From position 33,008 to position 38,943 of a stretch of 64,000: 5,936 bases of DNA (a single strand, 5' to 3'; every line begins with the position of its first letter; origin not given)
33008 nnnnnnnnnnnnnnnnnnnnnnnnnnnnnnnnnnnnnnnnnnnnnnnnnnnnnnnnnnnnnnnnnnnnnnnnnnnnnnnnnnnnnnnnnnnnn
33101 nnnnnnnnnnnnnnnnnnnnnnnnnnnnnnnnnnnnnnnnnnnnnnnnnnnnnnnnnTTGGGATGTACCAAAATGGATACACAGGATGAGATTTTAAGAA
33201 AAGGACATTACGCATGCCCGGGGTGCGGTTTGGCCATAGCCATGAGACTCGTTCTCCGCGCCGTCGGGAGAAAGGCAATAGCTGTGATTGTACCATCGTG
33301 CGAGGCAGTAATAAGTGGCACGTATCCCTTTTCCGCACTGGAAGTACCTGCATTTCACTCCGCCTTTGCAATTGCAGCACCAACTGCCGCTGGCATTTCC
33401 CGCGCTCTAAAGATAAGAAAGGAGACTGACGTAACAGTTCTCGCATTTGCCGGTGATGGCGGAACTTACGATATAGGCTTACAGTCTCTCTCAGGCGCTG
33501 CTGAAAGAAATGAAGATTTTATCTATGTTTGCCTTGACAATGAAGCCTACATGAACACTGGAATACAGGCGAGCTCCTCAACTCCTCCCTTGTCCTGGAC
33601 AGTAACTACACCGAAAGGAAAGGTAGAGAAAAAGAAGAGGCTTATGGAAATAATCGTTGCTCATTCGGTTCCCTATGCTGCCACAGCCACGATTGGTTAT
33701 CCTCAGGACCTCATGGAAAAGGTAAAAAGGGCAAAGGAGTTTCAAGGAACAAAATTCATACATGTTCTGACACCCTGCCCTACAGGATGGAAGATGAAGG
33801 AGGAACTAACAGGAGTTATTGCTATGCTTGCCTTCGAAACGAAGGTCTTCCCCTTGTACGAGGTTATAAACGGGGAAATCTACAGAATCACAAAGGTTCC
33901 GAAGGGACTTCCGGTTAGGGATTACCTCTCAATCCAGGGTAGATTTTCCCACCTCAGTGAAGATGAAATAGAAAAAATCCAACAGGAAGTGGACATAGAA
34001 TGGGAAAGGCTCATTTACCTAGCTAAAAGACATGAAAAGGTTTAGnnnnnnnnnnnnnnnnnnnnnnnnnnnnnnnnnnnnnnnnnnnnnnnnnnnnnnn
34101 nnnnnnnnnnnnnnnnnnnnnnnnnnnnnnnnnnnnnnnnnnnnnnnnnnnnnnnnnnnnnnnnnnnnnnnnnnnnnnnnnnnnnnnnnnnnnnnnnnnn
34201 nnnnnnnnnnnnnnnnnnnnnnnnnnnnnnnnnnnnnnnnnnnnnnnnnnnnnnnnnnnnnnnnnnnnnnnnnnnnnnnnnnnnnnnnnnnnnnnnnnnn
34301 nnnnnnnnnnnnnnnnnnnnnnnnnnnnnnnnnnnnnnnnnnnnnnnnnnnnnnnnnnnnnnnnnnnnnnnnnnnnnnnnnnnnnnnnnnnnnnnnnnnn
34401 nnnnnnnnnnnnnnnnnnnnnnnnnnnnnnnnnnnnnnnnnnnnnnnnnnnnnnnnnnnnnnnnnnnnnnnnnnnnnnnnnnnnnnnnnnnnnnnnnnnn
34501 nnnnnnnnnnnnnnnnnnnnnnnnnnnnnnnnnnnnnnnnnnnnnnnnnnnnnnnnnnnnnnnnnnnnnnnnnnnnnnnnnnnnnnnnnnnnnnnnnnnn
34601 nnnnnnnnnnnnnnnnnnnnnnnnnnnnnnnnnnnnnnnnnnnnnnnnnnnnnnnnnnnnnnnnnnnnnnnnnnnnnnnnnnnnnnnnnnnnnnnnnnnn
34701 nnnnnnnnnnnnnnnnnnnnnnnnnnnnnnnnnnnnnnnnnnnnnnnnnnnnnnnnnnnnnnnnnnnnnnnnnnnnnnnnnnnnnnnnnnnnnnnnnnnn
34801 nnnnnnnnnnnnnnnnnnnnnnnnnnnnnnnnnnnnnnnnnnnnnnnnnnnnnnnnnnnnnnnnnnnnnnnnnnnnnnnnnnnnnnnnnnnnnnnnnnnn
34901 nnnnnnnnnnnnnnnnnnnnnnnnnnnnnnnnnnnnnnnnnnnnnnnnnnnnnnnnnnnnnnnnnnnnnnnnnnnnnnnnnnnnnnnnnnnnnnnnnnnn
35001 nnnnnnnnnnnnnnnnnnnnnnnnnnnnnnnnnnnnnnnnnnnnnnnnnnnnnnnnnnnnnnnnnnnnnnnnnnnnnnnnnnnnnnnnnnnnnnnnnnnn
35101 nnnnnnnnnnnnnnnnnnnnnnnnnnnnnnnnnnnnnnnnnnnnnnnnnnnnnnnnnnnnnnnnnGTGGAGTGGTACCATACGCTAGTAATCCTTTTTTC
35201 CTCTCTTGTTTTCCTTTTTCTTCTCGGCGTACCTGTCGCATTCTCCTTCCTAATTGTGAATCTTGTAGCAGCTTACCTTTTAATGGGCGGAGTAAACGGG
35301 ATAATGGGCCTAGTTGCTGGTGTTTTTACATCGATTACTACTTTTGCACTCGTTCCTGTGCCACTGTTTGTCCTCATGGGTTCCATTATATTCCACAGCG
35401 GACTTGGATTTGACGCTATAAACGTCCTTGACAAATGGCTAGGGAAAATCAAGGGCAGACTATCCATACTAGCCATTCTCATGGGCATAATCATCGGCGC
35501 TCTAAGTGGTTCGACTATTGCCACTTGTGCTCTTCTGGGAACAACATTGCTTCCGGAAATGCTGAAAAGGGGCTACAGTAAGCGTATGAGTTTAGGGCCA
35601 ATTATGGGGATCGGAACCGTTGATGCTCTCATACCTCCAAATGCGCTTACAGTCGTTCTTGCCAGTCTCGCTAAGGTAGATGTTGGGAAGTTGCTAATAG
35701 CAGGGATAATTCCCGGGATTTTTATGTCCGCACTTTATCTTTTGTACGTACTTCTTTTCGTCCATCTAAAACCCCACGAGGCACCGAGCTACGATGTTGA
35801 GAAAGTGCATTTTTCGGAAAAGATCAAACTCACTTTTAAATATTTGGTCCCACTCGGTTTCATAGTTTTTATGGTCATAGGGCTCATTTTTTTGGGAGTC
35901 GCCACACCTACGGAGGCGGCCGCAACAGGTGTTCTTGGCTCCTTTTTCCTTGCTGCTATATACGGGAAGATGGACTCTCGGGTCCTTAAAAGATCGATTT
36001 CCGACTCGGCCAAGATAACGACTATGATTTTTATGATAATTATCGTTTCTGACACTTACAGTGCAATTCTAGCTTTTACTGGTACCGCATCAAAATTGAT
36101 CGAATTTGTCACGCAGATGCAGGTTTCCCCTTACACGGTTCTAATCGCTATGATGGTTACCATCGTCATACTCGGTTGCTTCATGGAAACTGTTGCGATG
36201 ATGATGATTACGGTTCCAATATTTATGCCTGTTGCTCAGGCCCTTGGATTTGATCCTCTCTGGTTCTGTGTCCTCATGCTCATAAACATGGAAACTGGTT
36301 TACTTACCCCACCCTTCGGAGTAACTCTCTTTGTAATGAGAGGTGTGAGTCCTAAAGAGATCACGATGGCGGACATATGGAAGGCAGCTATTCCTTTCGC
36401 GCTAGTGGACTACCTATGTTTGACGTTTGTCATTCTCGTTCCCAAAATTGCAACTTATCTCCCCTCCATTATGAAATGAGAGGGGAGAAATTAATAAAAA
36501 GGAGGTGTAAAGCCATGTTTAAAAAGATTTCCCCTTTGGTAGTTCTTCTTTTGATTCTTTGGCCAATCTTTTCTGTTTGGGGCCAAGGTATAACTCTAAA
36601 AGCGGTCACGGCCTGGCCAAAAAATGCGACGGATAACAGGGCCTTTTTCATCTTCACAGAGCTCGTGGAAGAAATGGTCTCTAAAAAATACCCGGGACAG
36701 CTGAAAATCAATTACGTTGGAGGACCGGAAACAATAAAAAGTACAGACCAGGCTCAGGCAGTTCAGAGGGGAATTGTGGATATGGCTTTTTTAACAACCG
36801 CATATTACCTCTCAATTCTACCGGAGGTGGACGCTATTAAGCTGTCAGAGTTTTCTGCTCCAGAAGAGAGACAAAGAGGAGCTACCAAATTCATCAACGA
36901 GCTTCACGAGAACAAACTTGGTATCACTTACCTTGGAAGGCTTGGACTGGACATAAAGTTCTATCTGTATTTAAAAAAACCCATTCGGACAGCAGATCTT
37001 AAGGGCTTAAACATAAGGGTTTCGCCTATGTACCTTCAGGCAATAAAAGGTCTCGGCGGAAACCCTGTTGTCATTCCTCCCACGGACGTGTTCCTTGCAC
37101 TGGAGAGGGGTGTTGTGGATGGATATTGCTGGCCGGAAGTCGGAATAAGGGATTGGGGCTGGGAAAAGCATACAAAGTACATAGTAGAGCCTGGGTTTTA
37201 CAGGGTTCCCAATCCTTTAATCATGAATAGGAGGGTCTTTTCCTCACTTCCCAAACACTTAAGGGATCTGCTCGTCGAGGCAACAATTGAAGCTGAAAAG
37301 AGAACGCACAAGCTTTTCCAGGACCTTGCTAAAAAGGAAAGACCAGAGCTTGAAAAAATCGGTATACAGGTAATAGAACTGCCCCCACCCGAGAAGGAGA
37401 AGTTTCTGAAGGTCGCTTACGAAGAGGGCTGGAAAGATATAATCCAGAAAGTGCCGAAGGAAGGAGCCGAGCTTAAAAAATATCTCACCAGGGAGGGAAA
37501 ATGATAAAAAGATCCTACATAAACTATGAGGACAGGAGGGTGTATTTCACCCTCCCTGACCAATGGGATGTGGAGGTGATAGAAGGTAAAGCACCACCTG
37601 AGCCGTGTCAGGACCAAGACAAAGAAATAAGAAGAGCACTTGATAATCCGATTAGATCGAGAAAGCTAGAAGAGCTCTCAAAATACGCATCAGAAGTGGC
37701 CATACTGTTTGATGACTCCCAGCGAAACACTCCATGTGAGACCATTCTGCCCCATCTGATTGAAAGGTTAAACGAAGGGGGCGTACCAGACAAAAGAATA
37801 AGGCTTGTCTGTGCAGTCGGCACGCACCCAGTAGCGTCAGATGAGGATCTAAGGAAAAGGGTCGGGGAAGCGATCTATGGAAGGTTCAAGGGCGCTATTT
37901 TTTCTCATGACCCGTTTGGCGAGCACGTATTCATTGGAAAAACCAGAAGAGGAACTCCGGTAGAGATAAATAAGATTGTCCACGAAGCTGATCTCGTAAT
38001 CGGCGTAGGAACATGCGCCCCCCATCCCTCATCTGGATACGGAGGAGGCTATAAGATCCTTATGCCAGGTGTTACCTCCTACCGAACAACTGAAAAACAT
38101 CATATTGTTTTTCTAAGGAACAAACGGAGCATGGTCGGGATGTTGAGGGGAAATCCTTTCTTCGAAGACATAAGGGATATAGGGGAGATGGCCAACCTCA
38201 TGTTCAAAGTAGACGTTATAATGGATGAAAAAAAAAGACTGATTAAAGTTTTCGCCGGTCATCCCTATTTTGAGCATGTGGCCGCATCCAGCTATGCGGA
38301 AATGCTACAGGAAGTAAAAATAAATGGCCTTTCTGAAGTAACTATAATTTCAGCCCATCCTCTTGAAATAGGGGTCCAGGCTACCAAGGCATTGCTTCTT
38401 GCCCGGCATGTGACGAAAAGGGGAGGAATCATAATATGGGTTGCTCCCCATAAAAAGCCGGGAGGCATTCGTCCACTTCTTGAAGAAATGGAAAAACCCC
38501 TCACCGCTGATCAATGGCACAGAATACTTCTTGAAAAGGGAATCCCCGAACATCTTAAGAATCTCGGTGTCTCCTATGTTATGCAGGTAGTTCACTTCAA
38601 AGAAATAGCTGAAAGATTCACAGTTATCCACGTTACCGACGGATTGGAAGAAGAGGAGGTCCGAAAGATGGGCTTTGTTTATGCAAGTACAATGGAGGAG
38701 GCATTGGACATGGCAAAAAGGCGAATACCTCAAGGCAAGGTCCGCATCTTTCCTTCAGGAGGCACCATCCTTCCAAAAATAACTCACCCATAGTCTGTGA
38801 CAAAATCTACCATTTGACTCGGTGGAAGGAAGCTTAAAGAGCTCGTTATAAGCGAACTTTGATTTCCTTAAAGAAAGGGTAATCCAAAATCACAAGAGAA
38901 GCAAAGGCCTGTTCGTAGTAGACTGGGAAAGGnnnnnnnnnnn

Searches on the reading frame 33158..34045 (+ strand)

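Call 43: search_protein_families(library=pfam, max_evalue=0.00001, proteins=[window:33158-34045:+])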
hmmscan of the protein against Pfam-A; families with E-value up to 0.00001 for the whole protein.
window:33158-34045:+ (295 aa): 1 family
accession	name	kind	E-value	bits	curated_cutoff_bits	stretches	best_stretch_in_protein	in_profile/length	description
PF02775.26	TPP_enzyme_C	-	4.6e-22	78.9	21.9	1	60-203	21-151/151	Thiamine pyrophosphate enzyme, C-terminal TPP binding domain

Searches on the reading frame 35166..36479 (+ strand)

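Call 43: search_protein_families(library=pfam, max_evalue=0.00001, proteins=[window:35166-36479:+])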
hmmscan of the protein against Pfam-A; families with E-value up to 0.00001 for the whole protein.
window:35166-36479:+ (437 aa): 1 family
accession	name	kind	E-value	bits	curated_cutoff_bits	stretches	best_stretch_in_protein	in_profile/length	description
PF06808.19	DctM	-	4.8e-78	263.3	23.8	1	13-428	3-413/413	Tripartite ATP-independent periplasmic transporter, DctM component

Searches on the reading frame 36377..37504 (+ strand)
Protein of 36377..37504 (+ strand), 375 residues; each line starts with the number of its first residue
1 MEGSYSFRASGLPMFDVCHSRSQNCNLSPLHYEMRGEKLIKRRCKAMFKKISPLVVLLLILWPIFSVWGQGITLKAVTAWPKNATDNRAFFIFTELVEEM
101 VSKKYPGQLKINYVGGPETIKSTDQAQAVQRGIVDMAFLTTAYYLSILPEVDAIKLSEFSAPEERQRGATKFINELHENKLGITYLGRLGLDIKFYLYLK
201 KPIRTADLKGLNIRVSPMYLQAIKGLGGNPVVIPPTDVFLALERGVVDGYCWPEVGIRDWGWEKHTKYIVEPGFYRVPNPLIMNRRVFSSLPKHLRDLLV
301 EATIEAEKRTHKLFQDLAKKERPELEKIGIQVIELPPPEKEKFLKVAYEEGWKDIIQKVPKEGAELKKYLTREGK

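Call 43: search_protein_families(library=pfam, max_evalue=0.00001, proteins=[window:36377-37504:+])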
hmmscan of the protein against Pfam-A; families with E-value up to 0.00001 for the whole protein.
window:36377-37504:+ (375 aa): 1 family
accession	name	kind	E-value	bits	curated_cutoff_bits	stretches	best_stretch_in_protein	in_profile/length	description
PF03480.18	DctP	-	5.4e-34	118.2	23.4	1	85-347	6-275/286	Bacterial extracellular solute-binding protein, family 7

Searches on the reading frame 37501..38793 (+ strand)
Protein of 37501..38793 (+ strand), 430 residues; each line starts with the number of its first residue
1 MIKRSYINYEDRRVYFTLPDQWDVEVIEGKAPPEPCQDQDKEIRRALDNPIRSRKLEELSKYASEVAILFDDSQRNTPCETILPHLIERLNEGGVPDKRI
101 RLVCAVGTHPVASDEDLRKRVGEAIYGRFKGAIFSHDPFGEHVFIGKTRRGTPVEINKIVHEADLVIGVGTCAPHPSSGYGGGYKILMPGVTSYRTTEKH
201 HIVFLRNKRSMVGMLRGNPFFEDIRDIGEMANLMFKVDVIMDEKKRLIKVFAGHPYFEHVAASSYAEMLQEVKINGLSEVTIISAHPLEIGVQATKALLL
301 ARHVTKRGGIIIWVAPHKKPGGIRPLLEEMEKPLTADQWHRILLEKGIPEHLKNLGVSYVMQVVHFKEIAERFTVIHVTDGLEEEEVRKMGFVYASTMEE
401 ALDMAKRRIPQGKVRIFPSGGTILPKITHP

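Call 43: search_protein_families(library=pfam, max_evalue=0.00001, proteins=[window:37501-38793:+])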
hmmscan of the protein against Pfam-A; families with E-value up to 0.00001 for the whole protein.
window:37501-38793:+ (430 aa): 2 families
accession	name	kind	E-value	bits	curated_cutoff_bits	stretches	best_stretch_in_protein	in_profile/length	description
PF09861.14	Lar_N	-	6.8e-54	182.6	23.3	1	9-211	1-202/204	Lactate racemase N-terminal domain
PF21113.2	LarA_C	-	4.5e-09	36.8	25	1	287-420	17-147/152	Lactate racemase C-terminal domain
